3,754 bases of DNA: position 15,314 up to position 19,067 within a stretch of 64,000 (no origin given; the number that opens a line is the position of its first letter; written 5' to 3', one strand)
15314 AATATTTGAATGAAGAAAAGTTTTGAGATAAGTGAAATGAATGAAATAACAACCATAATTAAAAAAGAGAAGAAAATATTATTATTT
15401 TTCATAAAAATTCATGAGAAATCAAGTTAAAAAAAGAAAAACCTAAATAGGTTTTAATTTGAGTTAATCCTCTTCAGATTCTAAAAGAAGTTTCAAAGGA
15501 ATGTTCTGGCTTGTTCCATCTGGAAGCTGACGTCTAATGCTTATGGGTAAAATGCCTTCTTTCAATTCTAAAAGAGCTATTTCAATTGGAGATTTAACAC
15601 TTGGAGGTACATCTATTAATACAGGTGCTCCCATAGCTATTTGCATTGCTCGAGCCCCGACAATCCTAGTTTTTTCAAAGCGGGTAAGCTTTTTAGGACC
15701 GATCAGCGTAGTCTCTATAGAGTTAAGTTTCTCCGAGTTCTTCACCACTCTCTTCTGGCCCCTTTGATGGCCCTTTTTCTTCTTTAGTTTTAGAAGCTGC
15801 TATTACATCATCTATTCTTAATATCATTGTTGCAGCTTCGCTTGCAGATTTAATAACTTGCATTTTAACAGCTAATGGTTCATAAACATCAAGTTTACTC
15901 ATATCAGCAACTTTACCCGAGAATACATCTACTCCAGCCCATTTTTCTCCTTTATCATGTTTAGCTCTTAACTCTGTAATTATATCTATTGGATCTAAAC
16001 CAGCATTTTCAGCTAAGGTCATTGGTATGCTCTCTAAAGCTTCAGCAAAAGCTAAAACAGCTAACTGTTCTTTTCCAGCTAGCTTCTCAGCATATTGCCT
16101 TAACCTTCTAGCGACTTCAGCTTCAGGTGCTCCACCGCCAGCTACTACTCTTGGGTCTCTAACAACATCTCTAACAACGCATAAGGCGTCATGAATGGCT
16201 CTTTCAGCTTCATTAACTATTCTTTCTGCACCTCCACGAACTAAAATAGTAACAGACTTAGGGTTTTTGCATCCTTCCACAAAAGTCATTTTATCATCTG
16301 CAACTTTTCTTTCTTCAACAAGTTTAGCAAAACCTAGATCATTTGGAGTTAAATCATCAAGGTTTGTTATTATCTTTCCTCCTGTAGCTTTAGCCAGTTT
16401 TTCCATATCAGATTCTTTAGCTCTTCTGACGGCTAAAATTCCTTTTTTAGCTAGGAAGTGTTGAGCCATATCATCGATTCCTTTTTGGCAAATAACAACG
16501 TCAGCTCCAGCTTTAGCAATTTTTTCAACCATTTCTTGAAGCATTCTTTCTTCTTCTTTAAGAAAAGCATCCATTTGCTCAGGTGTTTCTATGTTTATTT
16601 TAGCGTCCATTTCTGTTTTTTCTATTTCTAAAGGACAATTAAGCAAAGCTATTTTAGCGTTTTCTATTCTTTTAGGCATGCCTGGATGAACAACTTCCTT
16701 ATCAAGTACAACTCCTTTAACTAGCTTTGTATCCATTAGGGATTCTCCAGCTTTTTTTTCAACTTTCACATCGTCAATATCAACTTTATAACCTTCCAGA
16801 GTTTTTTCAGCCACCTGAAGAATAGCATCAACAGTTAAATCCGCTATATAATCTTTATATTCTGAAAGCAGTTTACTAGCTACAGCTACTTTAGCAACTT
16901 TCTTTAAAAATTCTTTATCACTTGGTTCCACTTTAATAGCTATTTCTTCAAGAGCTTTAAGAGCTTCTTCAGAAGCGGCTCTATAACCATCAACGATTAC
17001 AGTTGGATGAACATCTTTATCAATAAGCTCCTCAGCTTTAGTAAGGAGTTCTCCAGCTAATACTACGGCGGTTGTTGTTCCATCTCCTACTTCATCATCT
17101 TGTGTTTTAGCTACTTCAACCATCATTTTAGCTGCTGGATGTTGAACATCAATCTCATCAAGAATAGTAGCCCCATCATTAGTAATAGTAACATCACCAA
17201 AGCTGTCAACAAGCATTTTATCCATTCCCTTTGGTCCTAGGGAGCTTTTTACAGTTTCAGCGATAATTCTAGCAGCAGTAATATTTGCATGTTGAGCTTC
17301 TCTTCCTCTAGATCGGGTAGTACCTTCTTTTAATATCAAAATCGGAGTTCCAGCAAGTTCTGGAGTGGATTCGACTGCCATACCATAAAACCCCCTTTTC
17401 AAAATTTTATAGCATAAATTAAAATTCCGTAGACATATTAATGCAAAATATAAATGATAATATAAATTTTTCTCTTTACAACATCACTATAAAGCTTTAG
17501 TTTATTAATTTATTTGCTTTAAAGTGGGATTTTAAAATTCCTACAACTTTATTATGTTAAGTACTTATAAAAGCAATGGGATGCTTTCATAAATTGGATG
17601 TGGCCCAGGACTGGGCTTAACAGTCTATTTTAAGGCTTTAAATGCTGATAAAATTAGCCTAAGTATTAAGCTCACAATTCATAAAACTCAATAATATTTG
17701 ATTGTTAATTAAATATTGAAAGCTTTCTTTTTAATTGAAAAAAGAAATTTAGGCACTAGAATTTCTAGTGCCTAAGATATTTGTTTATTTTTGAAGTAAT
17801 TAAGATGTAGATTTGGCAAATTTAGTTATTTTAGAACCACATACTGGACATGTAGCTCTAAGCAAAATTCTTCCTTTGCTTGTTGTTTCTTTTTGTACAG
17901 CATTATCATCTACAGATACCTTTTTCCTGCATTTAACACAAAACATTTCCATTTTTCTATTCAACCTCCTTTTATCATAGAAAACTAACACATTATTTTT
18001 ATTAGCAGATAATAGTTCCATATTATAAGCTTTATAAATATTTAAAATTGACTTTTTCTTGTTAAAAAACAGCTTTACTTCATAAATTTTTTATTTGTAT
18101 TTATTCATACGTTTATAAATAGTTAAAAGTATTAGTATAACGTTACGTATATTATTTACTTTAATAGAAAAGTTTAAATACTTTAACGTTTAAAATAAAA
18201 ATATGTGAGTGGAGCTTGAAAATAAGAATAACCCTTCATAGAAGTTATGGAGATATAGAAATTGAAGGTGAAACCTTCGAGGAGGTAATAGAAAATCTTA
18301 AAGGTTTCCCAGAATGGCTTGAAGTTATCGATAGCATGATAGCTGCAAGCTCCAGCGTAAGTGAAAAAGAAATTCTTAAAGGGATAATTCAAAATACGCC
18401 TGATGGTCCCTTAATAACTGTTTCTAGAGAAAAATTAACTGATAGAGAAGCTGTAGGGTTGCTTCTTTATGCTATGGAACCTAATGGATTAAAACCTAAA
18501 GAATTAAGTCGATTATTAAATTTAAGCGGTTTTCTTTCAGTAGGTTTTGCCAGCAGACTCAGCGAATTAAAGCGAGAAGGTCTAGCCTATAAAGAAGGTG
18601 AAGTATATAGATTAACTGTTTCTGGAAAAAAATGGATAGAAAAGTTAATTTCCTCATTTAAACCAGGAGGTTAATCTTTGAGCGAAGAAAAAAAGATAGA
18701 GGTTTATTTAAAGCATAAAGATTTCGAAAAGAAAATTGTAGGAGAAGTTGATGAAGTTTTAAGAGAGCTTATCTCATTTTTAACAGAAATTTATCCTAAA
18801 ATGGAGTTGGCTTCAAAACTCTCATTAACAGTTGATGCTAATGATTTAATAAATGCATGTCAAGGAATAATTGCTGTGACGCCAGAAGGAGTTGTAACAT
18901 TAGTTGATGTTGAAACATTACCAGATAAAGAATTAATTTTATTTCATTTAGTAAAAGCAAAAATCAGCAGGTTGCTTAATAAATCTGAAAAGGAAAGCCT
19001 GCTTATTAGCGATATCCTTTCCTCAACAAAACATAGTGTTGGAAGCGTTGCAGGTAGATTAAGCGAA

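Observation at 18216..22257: Candidate novel system: three tandem wHTH paralogs + NurA-like nuclease + HerA-like HAS-barrel ATPase in a translationally coupled operon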

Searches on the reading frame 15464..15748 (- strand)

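Call 100: search_protein_families(library=pfam, proteins=[window:15464-15748:-], max_evalue=0.00001)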
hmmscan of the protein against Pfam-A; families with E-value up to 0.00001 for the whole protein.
window:15464-15748:- (94 aa): 1 family
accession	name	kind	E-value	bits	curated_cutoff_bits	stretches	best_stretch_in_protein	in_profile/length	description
PF01192.27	RNA_pol_Rpb6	-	5.6e-10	39.5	26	1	19-69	5-53/53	RNA polymerase Rpb6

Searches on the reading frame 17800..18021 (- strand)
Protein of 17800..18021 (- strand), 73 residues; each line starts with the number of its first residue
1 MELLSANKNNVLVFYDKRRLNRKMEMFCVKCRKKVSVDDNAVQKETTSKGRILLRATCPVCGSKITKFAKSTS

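Call 13: search_protein_families(library=pfam, proteins=[window:17800-18021:-], max_evalue=0.001)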
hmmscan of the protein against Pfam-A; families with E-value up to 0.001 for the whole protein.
window:17800-18021:- (73 aa): 3 families
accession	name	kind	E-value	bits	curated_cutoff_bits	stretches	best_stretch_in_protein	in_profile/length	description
PF18930.5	DUF5679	-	1e-11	45.2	27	1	28-68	2-40/40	Domain of unknown function (DUF5679)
PF06677.18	Auto_anti-p27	-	0.00059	20.3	24.1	0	49-63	9-23/40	Sjogren's syndrome/scleroderma autoantigen 1 (Autoantigen p27)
PF21344.3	Zn_ribbon_LysW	-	0.0008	19.4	27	0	56-66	1-11/46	Alpha-aminoadipate carrier protein LysW-like, globular domain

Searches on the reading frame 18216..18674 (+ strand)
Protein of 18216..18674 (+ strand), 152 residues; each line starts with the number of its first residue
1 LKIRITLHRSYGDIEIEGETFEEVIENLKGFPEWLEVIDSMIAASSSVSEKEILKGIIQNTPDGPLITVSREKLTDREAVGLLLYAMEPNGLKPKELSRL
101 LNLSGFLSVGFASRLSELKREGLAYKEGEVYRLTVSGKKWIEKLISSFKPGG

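Call 3: search_protein_families(library=pfam, proteins=[window:18216-18674:+], max_evalue=1)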
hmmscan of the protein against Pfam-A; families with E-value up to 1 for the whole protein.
window:18216-18674:+ (152 aa): 1 family
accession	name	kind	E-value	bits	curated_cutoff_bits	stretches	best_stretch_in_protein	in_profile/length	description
PF25213.1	HVO_A0261_N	-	0.05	13.9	35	1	114-142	44-72/86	HVO_A0261 N-terminal domain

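Call 4: search_protein_families(library=ncbifam, proteins=[window:18216-18674:+], max_evalue=1)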
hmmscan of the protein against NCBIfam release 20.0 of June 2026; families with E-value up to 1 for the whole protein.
window:18216-18674:+ (152 aa): 0 families

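Call 5: search_protein_families(library=padloc, proteins=[window:18216-18674:+], max_evalue=1)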
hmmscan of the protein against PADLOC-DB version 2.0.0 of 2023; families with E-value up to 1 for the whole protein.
window:18216-18674:+ (152 aa): 2 families
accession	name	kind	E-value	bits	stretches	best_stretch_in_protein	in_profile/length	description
PDLC01879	CARF3--CARF_TM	-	0.00046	17.9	1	76-143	155-219/222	-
PDLC04796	PDC-S02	-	0.026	11.4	1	112-145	177-210/390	-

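Call 21: search_solved_structures(query=A1, max_evalue=1)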
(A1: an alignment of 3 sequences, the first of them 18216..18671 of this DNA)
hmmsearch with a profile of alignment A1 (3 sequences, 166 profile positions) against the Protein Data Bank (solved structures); distinct sequences matched with E-value up to 1: 15.
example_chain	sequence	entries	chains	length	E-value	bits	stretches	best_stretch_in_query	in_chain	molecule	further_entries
4o5v_A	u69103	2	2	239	0.0013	21.9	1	110-161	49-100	Iron-dependent transcription repressor related protein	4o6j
6w11_B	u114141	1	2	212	0.045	16.9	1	105-142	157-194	CRISPR locus-related putative DNA-binding protein Csa3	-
1ft9_A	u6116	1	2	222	0.055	16.6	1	109-147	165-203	CARBON MONOXIDE OXIDATION SYSTEM TRANSCRIPTION REGULATOR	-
2wte_A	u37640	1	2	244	0.063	16.4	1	105-143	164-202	CSA3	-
6wxq_B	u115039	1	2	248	0.075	16.2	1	105-143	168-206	CRISPR-associated transcription factor Csa3 (Type I-A)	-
1uly_A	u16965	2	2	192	0.098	15.8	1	78-138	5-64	hypothetical protein PH1932 | hypothetical transcription regulator protein, PH1932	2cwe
3r4k_A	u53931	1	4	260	0.12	15.5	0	109-147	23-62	Transcriptional regulator, IclR family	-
6cmv_A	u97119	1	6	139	0.18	14.9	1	106-141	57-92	Transcriptional regulator Lrs14-like protein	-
2ia0_A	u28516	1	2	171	0.21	14.7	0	95-140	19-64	Putative HTH-type transcriptional regulator PF0864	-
2x4h_A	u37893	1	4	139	0.29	14.3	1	108-161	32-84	HYPOTHETICAL PROTEIN SSO2273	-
4gyg_A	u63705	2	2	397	0.62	13.2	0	110-155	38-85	Rio2 kinase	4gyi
8pqm_A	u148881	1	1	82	0.67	13.1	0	95-145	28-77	FadR family transcriptional regulator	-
3bpv_A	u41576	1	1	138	0.7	13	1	78-143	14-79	Transcriptional regulator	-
3bpx_A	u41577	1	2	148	0.82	12.8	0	77-143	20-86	Transcriptional regulator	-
4k2e_A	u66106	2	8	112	1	12.5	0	81-158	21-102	Transcriptional activator HlyU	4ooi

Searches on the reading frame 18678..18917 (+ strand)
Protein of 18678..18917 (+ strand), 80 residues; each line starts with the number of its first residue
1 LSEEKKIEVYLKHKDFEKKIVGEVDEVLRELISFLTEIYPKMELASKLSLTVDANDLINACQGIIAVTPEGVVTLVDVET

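Call 69: predict_structure(alignment_id=A5)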
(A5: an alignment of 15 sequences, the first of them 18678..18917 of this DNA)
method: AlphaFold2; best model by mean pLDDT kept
length: 80 residues; sequences in the alignment: 15
mean_pLDDT: 54.5   pTM: 0.41
mean pLDDT of the five models: 54.5, 53.3, 53.2, 51.8, 50.9
residues with pLDDT >= 90: 0; 70-90: 10; 50-70: 32; < 50: 38
segments of 3 or more residues with pLDDT < 50: 1-3, 43-56, 60-67, 69-80
pLDDT, mean of each block of 10 residues (from residue 1): 56 65 70 65 46 48 46 41
secondary structure, 60 per line:
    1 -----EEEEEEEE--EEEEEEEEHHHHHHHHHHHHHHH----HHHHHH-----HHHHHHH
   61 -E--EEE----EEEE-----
elements in order: E6-13 E16-23 H24-38 H43-48 H54-60 E65-67 E72-75
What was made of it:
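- The N-terminal half alone folds with low confidence (pLDDT 54.5, call 69), so its fold and its oligomerisation role are unproven.
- Tried and rejected: N-terminal half alone: An AF2 model of residues 1-80 gave pLDDT 54.5 (call 69), so no fold search was run on it.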
